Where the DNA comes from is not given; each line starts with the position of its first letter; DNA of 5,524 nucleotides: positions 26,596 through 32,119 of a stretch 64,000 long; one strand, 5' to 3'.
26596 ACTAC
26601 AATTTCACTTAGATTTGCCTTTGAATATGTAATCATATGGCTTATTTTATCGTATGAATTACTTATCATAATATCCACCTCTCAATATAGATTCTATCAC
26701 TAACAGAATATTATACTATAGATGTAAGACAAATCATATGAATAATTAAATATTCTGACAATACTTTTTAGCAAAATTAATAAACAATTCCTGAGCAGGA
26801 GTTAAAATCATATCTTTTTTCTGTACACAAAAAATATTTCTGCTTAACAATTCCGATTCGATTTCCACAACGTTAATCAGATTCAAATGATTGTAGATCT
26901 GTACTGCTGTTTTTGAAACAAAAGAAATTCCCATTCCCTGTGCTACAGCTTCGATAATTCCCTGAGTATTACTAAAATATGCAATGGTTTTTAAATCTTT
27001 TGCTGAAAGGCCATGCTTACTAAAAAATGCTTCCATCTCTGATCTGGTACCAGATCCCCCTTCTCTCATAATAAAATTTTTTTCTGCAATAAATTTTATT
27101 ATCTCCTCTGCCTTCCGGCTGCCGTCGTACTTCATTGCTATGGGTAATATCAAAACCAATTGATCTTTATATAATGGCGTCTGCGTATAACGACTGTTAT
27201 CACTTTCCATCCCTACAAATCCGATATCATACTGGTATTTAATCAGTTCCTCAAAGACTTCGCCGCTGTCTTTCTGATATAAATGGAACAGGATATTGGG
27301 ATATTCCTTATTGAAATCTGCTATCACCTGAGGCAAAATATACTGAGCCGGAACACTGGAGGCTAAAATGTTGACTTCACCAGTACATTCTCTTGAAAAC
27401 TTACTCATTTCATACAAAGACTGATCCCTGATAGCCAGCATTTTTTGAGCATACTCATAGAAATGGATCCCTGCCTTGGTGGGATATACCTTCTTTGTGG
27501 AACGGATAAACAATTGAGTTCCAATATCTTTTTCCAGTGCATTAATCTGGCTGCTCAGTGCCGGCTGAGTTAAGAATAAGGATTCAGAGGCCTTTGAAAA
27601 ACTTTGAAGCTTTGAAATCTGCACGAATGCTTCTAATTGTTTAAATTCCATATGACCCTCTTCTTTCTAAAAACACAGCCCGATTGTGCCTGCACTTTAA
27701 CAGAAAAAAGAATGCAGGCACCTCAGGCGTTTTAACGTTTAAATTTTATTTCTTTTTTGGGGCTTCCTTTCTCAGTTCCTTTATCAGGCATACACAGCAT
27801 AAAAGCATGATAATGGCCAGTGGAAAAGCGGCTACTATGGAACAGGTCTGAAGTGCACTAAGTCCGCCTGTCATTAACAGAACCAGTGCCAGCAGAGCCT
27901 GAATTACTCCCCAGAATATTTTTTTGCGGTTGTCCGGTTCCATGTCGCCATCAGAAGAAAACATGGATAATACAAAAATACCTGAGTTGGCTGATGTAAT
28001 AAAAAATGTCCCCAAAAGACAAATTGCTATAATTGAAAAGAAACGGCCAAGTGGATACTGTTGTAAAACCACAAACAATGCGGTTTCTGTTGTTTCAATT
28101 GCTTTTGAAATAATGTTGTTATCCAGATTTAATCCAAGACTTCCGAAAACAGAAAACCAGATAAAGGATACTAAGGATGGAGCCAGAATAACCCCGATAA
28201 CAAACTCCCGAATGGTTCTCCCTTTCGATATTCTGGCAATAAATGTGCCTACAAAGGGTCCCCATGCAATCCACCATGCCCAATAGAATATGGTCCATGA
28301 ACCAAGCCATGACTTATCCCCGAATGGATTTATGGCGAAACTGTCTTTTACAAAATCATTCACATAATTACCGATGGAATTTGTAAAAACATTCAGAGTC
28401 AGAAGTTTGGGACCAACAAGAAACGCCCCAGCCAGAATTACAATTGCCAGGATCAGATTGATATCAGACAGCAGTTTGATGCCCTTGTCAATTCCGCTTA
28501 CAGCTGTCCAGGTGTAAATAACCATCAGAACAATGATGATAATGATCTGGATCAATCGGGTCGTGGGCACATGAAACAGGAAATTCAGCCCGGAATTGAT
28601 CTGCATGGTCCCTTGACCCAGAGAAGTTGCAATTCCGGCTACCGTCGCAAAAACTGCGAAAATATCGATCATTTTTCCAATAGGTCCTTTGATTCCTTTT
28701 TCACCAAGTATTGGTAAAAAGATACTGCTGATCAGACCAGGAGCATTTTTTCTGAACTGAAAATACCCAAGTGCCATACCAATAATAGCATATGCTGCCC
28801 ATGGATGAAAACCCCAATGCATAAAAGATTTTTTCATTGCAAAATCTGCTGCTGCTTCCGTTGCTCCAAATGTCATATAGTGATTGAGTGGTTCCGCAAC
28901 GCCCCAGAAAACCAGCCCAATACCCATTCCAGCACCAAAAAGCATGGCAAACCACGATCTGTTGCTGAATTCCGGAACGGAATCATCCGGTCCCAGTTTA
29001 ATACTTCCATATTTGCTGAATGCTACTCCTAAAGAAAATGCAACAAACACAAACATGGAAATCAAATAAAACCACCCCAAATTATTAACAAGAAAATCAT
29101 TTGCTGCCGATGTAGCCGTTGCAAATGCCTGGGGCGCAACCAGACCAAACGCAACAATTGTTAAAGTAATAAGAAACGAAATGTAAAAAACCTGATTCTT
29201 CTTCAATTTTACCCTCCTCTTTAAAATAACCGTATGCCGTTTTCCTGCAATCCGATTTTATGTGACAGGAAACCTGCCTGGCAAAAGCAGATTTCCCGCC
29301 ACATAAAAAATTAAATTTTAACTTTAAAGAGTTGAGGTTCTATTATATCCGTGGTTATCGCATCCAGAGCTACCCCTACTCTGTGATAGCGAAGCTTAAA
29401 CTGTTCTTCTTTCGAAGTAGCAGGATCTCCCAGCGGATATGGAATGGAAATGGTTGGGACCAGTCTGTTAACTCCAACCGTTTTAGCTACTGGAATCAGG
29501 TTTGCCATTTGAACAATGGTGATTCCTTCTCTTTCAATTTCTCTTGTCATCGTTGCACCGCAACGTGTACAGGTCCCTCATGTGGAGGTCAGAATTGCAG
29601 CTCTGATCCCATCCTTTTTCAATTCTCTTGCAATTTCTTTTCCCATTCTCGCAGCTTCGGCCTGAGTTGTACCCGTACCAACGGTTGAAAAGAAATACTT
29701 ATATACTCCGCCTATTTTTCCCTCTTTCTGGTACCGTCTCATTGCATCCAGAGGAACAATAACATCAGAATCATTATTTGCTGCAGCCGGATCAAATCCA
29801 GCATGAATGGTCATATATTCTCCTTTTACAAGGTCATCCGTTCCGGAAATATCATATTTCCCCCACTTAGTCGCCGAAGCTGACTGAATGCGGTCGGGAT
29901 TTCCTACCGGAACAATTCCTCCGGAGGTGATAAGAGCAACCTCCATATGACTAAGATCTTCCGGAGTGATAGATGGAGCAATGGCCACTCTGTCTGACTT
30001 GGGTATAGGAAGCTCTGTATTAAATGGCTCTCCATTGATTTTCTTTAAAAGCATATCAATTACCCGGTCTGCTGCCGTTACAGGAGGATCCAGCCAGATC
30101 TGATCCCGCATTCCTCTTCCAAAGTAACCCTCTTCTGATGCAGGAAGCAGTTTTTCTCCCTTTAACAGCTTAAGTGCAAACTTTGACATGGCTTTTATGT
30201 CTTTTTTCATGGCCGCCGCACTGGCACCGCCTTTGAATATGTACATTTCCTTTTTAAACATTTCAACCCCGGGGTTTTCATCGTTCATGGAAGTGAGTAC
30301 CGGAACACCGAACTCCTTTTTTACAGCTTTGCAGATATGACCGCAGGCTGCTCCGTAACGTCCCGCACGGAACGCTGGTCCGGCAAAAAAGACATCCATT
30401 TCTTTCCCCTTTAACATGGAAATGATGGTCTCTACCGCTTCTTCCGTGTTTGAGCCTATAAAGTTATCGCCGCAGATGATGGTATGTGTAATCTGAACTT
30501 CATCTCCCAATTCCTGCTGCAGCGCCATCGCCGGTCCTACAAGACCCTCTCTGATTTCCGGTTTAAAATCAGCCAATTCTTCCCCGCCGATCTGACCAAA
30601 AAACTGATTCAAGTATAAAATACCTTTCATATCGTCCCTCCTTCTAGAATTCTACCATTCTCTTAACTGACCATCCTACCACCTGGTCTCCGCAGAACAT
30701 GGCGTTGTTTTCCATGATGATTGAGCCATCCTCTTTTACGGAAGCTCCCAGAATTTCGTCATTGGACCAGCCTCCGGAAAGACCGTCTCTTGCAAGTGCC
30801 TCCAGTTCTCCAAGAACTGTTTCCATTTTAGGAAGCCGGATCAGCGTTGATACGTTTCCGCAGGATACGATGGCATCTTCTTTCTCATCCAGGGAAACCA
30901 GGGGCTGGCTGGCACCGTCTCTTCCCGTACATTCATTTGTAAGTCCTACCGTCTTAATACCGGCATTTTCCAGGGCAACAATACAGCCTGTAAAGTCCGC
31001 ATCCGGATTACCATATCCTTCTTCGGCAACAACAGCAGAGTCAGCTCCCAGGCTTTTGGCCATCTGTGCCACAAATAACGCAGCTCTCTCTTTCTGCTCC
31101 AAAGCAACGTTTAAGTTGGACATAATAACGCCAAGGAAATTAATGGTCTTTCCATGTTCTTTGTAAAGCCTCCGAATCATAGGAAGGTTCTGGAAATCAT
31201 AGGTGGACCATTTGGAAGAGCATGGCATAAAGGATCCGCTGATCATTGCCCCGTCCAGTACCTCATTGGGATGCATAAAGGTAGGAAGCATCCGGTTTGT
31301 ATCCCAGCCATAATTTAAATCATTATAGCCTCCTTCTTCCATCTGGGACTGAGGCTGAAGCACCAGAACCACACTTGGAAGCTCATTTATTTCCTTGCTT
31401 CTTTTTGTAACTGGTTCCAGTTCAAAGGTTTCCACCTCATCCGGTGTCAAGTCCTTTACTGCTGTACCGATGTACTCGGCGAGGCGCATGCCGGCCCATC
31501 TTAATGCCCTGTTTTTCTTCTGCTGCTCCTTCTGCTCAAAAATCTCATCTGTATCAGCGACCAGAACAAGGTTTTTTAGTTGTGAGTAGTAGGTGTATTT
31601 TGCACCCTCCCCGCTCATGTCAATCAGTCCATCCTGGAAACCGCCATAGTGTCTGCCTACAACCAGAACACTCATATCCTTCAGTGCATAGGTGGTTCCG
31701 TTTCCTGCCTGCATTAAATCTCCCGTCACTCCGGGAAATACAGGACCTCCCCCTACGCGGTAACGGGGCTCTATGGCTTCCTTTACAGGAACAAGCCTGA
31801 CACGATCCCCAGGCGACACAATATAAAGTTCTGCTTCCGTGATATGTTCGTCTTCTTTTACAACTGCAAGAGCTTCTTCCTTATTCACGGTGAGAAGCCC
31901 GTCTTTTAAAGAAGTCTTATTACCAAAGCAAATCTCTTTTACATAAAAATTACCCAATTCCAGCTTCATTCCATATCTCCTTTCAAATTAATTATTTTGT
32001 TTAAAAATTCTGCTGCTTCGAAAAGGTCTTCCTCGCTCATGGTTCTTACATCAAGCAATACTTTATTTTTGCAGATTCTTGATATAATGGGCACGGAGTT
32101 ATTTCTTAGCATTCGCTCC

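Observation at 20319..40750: Selenium/betaine block sits inside one of two diverged copies of the same locus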

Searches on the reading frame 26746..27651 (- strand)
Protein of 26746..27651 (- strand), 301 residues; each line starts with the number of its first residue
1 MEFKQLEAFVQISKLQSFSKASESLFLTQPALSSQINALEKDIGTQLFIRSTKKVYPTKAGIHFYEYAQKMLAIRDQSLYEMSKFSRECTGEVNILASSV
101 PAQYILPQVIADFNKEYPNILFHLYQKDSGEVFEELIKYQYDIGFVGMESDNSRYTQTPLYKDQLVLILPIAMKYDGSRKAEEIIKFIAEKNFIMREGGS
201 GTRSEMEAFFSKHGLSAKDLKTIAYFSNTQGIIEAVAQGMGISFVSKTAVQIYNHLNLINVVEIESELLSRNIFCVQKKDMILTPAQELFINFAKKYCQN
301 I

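Call 8: search_protein_families(library=pfam, proteins=[window:26746-27651:-])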
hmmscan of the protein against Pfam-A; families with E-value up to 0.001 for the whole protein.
window:26746-27651:- (301 aa): 3 families
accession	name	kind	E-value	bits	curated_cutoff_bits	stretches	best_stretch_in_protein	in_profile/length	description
PF03466.25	LysR_substrate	-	2.5e-34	118.9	28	1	90-298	5-208/209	LysR substrate binding domain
PF00126.33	HTH_1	-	5.3e-20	71.6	26.6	1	3-61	1-59/60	Bacterial regulatory helix-turn-helix protein, lysR family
PF12727.12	PBP_like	-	0.00053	19.6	27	1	141-240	47-144/193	PBP superfamily domain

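Call 81: search_protein_families(library=ncbifam, proteins=[window:26746-27651:-], max_evalue=0.00001)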
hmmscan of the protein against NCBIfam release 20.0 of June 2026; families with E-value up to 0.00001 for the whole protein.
window:26746-27651:- (301 aa): 54 families (the best 25 are shown)
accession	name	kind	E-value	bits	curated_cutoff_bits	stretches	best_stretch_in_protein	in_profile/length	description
NF040786.1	LysR_Sec_metab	equivalog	1.7e-96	322.8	250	1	1-296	1-296/298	selenium metabolism-associated LysR family transcriptional regulator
NF047520.1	trans_act_CidR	equivalog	1.8e-41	142.2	415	1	1-296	1-290/292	cidABC operon transcriptional activator CidR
TIGR03339.1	phn_lysR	subfamily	4.6e-39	134.4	341.1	1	5-280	1-267/279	aminoethylphosphonate catabolism associated LysR family transcriptional regulator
NF040889.1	trans_reg_YeiE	equivalog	1.3e-38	132.9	480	1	3-294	5-286/288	DNA-binding transcriptional regulator YeiE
NF008095.0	PRK10837.1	subfamily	6.9e-38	130.5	281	1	3-295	5-287/290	LysR family transcriptional regulator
NF053705.1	TransRegGltCGpos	equivalog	4.1e-37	128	350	1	1-300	1-295/300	glutamate biosynthesis transcriptional regulator GltC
NF008722.0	PRK11716.1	equivalog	4.4e-33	114.6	246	1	1-290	1-286/293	HTH-type transcriptional activator IlvY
NF045990.1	TransRegCbbRRhodb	equivalog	5.8e-33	114.2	450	1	3-289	8-291/304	LysR family regulator CbbR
NF008416.0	PRK11242.1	equivalog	7e-32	110.9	277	1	2-300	2-293/300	transcriptional regulator CynR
NF045775.1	acetoin_reg_AlsR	exception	6.4e-31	107.9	430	1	1-280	1-275/290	acetoin biosynthesis transcriptional regulator AlsR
NF008410.0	PRK11233.1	equivalog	2.8e-29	102.2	309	1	1-252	1-245/305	nitrogen assimilation transcriptional regulator NAC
NF047711.1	PutUtilRegPtrR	equivalog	1.2e-28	100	400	1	1-282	1-271/283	putrescine utilization regulator PtrR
NF058504.1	TransRegCcpCBac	equivalog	2.7e-28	99.2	400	1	1-294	1-284/287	transcriptional regulator CcpC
NF041036.1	decaheme_TF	subfamily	1.3e-27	97.1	210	1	1-255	1-253/301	multiheme cytochrome-associated LysR family transcriptional regulator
NF052633.1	LysR_TF_PsrA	exception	1.4e-26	93.1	540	1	3-283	7-281/297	L-proline-binding transcription factor PsrA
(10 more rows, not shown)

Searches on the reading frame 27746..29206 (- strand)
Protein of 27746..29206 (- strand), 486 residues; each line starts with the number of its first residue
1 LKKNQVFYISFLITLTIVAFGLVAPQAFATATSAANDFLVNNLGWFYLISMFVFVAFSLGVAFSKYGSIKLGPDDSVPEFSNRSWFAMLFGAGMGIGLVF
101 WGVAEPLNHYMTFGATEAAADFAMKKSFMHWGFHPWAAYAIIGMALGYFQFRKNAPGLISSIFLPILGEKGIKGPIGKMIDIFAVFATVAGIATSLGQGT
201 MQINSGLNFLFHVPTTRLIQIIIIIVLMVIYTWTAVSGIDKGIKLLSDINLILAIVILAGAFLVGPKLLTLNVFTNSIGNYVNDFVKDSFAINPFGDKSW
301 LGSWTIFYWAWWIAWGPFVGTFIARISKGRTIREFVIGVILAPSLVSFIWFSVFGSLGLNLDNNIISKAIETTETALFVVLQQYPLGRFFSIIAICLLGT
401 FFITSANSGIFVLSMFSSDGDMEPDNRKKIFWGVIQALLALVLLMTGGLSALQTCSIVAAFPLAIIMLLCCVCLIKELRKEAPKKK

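Call 8: search_protein_families(library=pfam, proteins=[window:27746-29206:-])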
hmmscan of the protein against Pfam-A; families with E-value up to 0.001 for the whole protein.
window:27746-29206:- (486 aa): 1 family
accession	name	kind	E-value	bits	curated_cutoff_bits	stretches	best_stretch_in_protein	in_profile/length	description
PF02028.23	BCCT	-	1.5e-189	630.9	27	1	6-481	1-485/485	BCCT, betaine/carnitine/choline family transporter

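Call 81: search_protein_families(library=ncbifam, proteins=[window:27746-29206:-], max_evalue=0.00001)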
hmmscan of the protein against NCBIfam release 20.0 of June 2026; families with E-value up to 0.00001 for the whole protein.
window:27746-29206:- (486 aa): 5 families
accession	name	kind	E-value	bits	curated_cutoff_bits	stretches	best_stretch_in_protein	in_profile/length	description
NF047988.1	betaine_BCCT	equivalog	1.2e-198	660.5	650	1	6-480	2-483/483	glycine betaine uptake BCCT transporter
TIGR00842.1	bcct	subfamily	1.5e-153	511.8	407.55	1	44-481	1-452/452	BCCT family transporter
NF007399.1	PRK09928.1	subfamily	4.3e-128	428.2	695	1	5-485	14-505/675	choline BCCT transporter BetT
NF002887.1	PRK03356.1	equivalog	9.6e-82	275.2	541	1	4-478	11-496/497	L-carnitine/gamma-butyrobetaine antiporter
NF007412.0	PRK09950.1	equivalog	2.7e-71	240.7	647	1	6-480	12-498/536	BCCT family transporter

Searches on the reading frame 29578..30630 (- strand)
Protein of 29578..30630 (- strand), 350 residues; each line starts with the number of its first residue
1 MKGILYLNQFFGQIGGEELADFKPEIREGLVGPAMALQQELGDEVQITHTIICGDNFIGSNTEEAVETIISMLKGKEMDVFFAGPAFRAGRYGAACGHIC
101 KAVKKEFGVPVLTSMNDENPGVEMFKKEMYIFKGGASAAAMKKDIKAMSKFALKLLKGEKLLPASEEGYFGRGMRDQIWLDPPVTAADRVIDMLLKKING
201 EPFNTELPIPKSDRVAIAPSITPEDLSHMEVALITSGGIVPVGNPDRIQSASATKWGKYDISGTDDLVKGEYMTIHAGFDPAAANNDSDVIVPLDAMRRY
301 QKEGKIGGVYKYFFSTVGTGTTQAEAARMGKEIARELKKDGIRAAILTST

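Call 8: search_protein_families(library=pfam, proteins=[window:29578-30630:-])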
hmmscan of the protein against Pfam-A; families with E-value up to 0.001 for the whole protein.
window:29578-30630:- (350 aa): 1 family
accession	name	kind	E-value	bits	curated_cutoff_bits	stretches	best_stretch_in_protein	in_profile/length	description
PF07355.17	GRDB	-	1.4e-159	531.5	22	1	2-350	3-347/347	Glycine/sarcosine/betaine reductase selenoprotein B (GRDB)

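Call 81: search_protein_families(library=ncbifam, proteins=[window:29578-30630:-], max_evalue=0.00001)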
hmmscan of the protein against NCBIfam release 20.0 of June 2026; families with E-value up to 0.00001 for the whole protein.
window:29578-30630:- (350 aa): 6 families
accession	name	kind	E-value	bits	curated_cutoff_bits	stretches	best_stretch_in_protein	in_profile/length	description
NF040795.1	betaine_GrdH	exception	8.1e-187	621.5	775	1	2-350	1-346/435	betaine reductase selenoprotein B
TIGR01918.1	various_sel_PB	subfamily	7.2e-150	499.7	65.45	1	2-350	1-345/431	glycine/betaine/sarcosine/D-proline family reductase selenoprotein B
NF040794.1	sarcosine_GrdF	exception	2.7e-130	434.9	800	1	4-350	7-349/435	sarcosine reductase complex component B subunit beta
TIGR01917.1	gly_red_sel_B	equivalog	2.6e-111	372.6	602.2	1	4-350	3-345/431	glycine reductase complex selenoprotein B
NF041545.1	GrdB_like_no_Se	equivalog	2e-19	69.9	175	1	4-159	3-161/171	GrdB-related putative oxidoreductase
TIGR04483.1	D_pro_red_PrdB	equivalog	1.1e-14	54.5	300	1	223-349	24-146/238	D-proline reductase (dithiol) protein PrdB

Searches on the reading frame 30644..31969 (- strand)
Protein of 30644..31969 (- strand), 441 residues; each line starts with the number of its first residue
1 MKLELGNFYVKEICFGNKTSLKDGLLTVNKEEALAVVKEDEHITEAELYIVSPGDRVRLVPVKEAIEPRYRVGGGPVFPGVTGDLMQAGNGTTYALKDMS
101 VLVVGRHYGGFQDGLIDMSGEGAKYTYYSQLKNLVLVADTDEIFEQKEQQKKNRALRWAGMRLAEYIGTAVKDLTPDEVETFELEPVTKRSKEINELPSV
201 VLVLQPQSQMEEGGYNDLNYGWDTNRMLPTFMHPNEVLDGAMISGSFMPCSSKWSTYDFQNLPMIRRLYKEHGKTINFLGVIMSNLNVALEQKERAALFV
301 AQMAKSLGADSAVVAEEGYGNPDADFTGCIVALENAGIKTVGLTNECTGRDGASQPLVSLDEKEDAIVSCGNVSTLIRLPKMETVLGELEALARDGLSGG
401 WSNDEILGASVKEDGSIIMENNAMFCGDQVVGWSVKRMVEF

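Call 8: search_protein_families(library=pfam, proteins=[window:30644-31969:-])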
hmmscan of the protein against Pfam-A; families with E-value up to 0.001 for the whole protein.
window:30644-31969:- (441 aa): 1 family
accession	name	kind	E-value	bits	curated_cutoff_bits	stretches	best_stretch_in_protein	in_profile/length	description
PF09338.16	Gly_reductase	-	4.6e-185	615.6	22.2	1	1-437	1-424/426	Glycine/sarcosine/betaine reductase component B subunits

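Call 81: search_protein_families(library=ncbifam, proteins=[window:30644-31969:-], max_evalue=0.00001)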
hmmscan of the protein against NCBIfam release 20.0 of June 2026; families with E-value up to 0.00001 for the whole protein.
window:30644-31969:- (441 aa): 3 families
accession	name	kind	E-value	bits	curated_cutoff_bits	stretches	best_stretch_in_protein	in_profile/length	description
NF040793.1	sarcosine_GrdG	exception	1.2e-106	357.1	780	1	1-419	1-406/428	sarcosine reductase complex component B subunit alpha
NF053623.1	fluoroAc_FarE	equivalog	1e-45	156.3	675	1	3-389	5-377/419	fluoroacetate reductase subunit FarE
TIGR04480.1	D_pro_red_PrdA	equivalog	1.6e-13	50.2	700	1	228-344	395-509/587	D-proline reductase (dithiol) proprotein PrdA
